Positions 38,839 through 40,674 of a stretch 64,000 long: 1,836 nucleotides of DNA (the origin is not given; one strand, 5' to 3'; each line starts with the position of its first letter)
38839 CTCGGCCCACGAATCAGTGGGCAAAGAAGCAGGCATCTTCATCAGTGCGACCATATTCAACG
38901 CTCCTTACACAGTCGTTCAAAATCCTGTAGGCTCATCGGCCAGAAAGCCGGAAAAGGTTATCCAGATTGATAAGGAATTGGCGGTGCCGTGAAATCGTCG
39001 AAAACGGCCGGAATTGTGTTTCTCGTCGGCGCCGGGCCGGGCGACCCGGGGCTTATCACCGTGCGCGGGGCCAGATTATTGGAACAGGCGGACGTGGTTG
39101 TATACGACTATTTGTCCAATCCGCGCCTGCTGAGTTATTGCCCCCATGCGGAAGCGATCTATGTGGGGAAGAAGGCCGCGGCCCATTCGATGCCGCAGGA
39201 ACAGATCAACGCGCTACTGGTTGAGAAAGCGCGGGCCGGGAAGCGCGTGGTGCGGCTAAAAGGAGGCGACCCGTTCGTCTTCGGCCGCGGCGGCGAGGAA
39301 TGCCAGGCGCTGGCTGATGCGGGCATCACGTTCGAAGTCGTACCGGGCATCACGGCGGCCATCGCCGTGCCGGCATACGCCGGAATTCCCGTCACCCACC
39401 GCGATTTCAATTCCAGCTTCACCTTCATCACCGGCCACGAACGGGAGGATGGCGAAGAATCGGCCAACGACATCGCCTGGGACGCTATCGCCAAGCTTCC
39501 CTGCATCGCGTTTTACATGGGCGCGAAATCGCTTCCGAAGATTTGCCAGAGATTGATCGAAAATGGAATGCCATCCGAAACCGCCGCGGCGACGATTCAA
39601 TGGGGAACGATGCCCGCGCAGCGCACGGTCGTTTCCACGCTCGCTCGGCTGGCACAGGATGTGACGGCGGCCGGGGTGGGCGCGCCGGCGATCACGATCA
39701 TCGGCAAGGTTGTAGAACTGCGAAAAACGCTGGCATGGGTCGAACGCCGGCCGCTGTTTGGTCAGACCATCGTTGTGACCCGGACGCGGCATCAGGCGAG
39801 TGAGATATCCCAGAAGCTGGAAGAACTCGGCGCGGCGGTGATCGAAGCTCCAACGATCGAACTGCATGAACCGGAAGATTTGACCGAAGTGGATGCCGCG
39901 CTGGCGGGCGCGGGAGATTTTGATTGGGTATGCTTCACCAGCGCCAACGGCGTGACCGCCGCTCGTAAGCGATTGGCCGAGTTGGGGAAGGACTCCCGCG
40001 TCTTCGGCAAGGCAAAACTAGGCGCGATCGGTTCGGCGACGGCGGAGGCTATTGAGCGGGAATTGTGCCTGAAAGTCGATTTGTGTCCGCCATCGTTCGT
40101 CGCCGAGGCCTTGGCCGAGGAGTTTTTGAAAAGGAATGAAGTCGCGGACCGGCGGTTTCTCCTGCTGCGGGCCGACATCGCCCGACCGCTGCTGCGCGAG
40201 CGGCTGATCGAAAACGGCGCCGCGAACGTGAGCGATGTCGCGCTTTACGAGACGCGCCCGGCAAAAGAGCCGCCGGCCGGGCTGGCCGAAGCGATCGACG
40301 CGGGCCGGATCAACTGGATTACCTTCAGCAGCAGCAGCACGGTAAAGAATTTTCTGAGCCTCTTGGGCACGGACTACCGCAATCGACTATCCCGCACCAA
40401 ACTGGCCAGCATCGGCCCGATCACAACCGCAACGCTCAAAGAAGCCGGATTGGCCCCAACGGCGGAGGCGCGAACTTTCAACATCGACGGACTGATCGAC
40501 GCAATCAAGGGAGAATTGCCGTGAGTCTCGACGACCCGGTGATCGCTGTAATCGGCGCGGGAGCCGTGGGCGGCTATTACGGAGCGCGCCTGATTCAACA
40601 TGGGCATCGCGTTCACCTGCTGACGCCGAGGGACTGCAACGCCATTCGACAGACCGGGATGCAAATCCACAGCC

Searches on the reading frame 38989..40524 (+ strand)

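Call 83: search_protein_families(library=pfam, proteins=[window:38989-40524:+], max_evalue=0.01)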
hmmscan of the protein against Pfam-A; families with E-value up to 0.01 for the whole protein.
window:38989-40524:+ (511 aa): 2 families
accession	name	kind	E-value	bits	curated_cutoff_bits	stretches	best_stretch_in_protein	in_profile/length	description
PF02602.20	HEM4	-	1.6e-58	198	27.5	1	272-503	2-230/231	Uroporphyrinogen-III synthase HemD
PF00590.25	TP_methylase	-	3.6e-53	181.1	27.8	1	10-221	2-211/212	Tetrapyrrole (Corrin/Porphyrin) Methylases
